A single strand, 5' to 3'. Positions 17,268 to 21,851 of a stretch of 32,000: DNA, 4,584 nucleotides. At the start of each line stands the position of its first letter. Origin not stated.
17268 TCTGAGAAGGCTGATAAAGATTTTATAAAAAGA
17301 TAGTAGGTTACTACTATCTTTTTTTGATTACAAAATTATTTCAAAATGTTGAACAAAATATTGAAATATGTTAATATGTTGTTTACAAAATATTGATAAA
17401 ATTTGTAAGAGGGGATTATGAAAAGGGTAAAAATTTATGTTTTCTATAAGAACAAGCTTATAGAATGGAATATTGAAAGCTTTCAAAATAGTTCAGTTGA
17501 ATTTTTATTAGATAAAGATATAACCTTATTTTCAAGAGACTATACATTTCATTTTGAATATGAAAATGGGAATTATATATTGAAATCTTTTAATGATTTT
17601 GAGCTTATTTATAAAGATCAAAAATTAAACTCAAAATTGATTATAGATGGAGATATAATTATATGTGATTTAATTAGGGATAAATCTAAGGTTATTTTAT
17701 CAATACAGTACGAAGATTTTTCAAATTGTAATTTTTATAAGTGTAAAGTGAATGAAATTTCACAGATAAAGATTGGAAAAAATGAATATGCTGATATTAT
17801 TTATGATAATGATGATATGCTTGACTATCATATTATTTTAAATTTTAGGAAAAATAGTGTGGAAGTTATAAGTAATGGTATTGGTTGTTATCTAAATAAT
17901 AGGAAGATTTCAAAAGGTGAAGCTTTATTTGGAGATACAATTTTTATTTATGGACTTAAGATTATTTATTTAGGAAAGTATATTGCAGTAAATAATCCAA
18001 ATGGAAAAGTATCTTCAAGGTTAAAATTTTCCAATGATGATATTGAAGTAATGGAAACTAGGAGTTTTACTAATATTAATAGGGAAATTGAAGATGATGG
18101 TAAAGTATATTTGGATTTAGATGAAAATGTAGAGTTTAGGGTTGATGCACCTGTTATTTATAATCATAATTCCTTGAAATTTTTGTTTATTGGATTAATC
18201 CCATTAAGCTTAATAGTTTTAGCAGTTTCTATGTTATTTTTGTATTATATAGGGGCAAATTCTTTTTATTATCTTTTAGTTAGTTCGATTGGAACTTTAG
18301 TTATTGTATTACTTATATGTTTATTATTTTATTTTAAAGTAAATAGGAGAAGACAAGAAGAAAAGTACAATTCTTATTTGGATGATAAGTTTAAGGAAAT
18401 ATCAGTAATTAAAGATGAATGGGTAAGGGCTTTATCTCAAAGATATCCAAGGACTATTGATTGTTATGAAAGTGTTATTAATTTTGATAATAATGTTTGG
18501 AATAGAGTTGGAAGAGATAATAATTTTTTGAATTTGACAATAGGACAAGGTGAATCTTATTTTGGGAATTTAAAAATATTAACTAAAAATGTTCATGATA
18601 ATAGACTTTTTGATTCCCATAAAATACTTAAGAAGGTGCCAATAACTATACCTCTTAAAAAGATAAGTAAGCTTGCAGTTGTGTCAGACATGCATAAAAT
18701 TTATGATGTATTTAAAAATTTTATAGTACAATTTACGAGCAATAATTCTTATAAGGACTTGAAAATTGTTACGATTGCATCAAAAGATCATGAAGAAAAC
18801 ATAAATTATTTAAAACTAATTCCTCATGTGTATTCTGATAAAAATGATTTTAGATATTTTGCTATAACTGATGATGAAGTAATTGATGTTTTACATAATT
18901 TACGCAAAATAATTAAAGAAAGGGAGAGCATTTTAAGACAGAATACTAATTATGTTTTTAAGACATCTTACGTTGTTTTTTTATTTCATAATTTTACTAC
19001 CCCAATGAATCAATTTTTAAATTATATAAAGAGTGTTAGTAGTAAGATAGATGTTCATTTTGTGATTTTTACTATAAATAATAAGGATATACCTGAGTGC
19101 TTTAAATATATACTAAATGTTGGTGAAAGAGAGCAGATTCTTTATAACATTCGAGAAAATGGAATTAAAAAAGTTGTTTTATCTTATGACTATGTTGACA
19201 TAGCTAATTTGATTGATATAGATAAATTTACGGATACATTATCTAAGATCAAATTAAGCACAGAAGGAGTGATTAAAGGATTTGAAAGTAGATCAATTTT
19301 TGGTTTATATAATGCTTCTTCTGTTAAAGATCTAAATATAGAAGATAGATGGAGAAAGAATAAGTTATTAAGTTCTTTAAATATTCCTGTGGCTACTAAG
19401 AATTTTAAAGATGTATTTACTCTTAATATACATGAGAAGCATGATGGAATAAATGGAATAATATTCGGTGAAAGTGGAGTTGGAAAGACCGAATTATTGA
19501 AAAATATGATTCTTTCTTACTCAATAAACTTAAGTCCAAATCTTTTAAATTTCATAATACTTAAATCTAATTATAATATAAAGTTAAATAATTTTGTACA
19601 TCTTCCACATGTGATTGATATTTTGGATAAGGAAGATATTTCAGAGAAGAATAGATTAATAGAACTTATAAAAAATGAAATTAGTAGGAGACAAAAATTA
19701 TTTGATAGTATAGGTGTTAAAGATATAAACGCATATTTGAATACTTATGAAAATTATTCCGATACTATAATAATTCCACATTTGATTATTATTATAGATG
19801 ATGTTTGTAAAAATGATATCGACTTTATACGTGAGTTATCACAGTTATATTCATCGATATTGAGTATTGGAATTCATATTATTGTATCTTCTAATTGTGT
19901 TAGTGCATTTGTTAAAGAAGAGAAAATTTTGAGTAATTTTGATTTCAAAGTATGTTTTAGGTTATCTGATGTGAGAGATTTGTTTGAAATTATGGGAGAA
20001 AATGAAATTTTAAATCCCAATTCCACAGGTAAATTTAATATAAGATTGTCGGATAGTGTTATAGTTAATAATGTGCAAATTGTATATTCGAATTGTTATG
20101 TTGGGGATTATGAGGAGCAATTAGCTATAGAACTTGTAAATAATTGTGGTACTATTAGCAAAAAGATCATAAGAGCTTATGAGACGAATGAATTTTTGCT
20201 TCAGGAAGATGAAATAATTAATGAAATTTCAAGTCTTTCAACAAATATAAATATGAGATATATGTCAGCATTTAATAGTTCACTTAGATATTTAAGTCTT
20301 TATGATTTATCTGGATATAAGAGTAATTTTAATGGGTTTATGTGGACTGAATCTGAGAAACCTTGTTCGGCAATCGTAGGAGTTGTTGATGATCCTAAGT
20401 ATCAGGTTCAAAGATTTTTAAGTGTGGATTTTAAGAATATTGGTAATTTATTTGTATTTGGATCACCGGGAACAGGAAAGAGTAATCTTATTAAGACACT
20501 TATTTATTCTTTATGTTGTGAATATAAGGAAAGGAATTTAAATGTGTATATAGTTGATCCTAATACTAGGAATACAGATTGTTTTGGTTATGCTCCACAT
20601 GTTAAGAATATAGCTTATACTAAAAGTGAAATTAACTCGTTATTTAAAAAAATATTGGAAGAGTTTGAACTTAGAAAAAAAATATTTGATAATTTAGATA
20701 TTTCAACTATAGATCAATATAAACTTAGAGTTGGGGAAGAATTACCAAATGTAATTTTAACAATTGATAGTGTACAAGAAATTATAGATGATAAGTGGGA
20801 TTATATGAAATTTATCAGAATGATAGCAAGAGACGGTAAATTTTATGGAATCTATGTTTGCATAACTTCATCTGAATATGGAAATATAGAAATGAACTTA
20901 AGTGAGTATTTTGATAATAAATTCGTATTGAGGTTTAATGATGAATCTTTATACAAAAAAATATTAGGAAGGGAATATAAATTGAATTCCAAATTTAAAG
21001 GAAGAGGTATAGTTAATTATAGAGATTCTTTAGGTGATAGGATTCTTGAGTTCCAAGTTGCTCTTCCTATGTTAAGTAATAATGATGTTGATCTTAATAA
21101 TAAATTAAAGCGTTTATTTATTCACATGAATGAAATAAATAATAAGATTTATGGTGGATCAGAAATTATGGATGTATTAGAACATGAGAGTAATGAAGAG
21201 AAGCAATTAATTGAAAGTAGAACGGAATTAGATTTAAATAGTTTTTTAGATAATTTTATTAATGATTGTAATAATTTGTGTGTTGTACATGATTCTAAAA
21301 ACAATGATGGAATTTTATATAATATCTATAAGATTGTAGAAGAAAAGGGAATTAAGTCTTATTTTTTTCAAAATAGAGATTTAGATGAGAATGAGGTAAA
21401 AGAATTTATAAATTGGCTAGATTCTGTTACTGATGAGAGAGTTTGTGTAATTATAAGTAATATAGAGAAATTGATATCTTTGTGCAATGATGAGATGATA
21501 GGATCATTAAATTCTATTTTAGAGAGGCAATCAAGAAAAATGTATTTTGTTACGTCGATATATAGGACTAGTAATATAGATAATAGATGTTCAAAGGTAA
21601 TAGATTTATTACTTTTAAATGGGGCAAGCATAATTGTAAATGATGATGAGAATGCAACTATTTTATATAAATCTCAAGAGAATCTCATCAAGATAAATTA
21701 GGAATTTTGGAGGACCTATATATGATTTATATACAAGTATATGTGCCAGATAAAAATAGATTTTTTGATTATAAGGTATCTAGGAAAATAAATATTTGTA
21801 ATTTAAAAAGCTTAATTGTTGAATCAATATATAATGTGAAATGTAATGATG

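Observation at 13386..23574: Orphan EssC + YukD module flanked by a helicase-like giant and a Sec-exported repeat protein, with no other T7SSb core genes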

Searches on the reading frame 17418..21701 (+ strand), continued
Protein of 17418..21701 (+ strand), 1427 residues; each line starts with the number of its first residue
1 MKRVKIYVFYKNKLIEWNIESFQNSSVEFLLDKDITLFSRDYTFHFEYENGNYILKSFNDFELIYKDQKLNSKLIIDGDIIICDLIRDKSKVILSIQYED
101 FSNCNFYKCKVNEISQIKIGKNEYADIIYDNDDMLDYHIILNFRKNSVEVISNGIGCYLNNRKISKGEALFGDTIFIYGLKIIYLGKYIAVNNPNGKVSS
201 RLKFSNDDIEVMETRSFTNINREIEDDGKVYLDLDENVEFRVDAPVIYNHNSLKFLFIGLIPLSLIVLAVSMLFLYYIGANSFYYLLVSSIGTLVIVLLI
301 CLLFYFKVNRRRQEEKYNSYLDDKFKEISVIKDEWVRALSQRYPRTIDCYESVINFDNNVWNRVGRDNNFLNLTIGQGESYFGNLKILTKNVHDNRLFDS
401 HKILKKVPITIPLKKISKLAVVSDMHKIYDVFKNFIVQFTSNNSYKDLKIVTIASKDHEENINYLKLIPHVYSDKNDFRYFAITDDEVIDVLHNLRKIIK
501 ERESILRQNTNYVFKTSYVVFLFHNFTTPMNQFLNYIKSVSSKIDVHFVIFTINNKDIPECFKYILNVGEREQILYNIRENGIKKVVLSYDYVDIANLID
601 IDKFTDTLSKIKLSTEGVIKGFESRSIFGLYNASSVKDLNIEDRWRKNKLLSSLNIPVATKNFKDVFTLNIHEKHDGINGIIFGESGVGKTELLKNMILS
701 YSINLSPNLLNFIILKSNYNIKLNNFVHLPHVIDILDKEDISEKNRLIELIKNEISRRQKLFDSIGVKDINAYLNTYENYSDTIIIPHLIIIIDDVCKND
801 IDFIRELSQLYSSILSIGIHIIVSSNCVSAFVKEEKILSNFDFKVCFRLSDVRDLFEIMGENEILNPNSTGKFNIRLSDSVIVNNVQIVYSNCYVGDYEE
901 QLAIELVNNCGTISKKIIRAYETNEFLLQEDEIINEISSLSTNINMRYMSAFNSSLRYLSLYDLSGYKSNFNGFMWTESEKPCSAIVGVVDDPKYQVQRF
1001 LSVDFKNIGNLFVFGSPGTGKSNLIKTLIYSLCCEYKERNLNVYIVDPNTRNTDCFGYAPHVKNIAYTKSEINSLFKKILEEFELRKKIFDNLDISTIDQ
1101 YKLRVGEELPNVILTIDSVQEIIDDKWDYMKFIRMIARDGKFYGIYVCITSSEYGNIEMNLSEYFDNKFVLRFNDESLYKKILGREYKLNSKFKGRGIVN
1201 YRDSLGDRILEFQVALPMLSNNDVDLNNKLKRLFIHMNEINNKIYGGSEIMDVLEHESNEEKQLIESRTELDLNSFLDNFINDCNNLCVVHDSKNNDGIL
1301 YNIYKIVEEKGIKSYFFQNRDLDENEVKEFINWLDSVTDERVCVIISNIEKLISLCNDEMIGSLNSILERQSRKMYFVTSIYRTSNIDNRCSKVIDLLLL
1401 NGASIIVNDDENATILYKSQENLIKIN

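Call 70: search_protein_families(library=pfam, alignment_id=A1, max_evalue=0.01)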
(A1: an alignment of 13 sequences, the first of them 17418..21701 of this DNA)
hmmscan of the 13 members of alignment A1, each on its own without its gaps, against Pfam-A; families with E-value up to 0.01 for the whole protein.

A. member 1, window:17418-21701:+ (1427 aa): 15 families
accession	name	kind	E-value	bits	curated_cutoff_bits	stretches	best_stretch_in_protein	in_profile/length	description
PF01580.24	FtsK_SpoIIIE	-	4.4e-29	102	24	2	675-854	39-189/221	FtsK/SpoIIIE family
PF13401.12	AAA_22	-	2.3e-10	41.3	27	1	1009-1138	6-109/130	AAA domain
PF01637.24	ATPase_2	-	5.2e-10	40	33.2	1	1011-1156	23-159/225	ATPase domain predominantly from Archaea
PF00910.28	RNA_helicase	-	6e-06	27.1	21.5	0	1012-1051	2-42/105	RNA helicase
PF24883.2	NPHP3_N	-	5.7e-05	23.8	24.8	1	1010-1151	24-163/164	Nephrocystin 3, N-terminal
PF20720.3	nSTAND3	-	0.0002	21.5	27.2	0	1010-1036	19-46/155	Novel STAND NTPase 3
PF07728.20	AAA_5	-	0.00054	20.4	22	0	1010-1055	1-42/139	AAA domain (dynein-related subfamily)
PF13191.12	AAA_16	-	0.00059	20.8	32.6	0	1008-1033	24-49/167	AAA ATPase domain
PF13555.12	AAA_29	-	0.0007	19.7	27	0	1002-1038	16-51/61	P-loop containing region of AAA domain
PF01935.23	DUF87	-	0.0011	19.6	23.2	0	1013-1065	28-79/220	Helicase HerA, central domain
PF13245.12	AAA_19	-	0.0012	19.5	25.1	0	1010-1137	13-115/134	AAA domain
PF13479.12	AAA_24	-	0.0022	18.3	27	0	678-737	3-53/195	AAA domain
PF00005.33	ABC_tran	-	0.0028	18.7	25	0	681-698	15-32/137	ABC transporter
PF00498.31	FHA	-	0.0028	18.5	20.7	0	117-166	1-53/67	FHA domain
PF12775.13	AAA_7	-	0.0029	17.6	25.8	0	997-1036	22-62/181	P-loop containing dynein motor region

B. families by the number of members that match (of 13 scanned): 34 families (the first 25 are shown)
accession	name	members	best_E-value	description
PF01580.24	FtsK_SpoIIIE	13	1.1e-36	FtsK/SpoIIIE family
PF13555.12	AAA_29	13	3e-07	P-loop containing region of AAA domain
PF13401.12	AAA_22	12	2e-12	AAA domain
PF13191.12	AAA_16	12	1.3e-09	AAA ATPase domain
PF13479.12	AAA_24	11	4.5e-09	AAA domain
PF00498.31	FHA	11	1.2e-08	FHA domain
PF00910.28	RNA_helicase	11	1.7e-06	RNA helicase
PF24883.2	NPHP3_N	11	4.2e-06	Nephrocystin 3, N-terminal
PF00005.33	ABC_tran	11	7.1e-06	ABC transporter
PF12775.13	AAA_7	10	0.0006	P-loop containing dynein motor region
PF13245.12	AAA_19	9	1.6e-06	AAA domain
PF20720.3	nSTAND3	9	9e-06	Novel STAND NTPase 3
PF01637.24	ATPase_2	8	5.2e-10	ATPase domain predominantly from Archaea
PF25199.1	nSTAND_NTPase5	8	3.9e-05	Novel STAND NTPase 5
PF16697.10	Yop-YscD_cpl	7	0.00017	Inner membrane component of T3SS, cytoplasmic domain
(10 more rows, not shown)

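Call 83: find_encoding_contigs(protein=P0002, flank=10000, max_places=1)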
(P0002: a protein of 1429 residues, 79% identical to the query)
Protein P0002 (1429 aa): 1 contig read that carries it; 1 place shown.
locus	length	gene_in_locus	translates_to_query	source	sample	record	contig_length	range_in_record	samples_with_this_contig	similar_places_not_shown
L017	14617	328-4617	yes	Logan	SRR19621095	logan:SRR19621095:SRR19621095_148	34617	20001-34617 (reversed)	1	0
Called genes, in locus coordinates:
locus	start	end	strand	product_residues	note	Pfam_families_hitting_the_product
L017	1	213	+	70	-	?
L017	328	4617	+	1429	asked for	PF01580:FtsK_SpoIIIE, PF01637:ATPase_2 (faint), PF00910:RNA_helicase (faint), PF13401:AAA_22 (faint), PF24883:NPHP3_N (faint), PF01580:FtsK_SpoIIIE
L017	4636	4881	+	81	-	-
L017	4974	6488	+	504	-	-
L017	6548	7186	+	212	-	PF13189:Cytidylate_kin2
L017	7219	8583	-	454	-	PF09992:NAGPA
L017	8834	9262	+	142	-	PF00072:Response_reg, PF00486:Trans_reg_C (weak)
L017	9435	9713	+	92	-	-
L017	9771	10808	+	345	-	PF12760:Zn_ribbon_IS1595 (weak), PF12762:DDE_Tnp_IS1595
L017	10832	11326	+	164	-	PF10706:Aminoglyc_resit, PF14907:NTP_transf_5 (weak)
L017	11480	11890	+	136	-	-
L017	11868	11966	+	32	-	-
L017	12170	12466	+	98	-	-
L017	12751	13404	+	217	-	PF11308:Glyco_hydro_129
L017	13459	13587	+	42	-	-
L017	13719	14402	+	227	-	-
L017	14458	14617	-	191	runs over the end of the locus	PF01814:Hemerythrin (weak)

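Call 88: find_related_loci(query=A1, collection=metagenome_contigs, flank=8000)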
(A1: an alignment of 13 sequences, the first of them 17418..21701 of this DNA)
Query A1 (1427 aa) in metagenome_contigs; peptide patterns used: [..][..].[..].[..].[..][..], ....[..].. (x = any residue, [..] = any of these).
394 stretches matched a pattern, but none encodes a relative of the query by tblastn (E <= 1e-3).

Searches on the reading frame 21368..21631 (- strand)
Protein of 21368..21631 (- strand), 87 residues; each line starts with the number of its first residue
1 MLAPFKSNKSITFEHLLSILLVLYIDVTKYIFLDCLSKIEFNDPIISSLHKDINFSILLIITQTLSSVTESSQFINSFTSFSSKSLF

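Call 89: search_protein_families(library=pfam, proteins=[window:21368-21631:-], max_evalue=0.1)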
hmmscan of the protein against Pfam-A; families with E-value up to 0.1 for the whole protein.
window:21368-21631:- (87 aa): 0 families
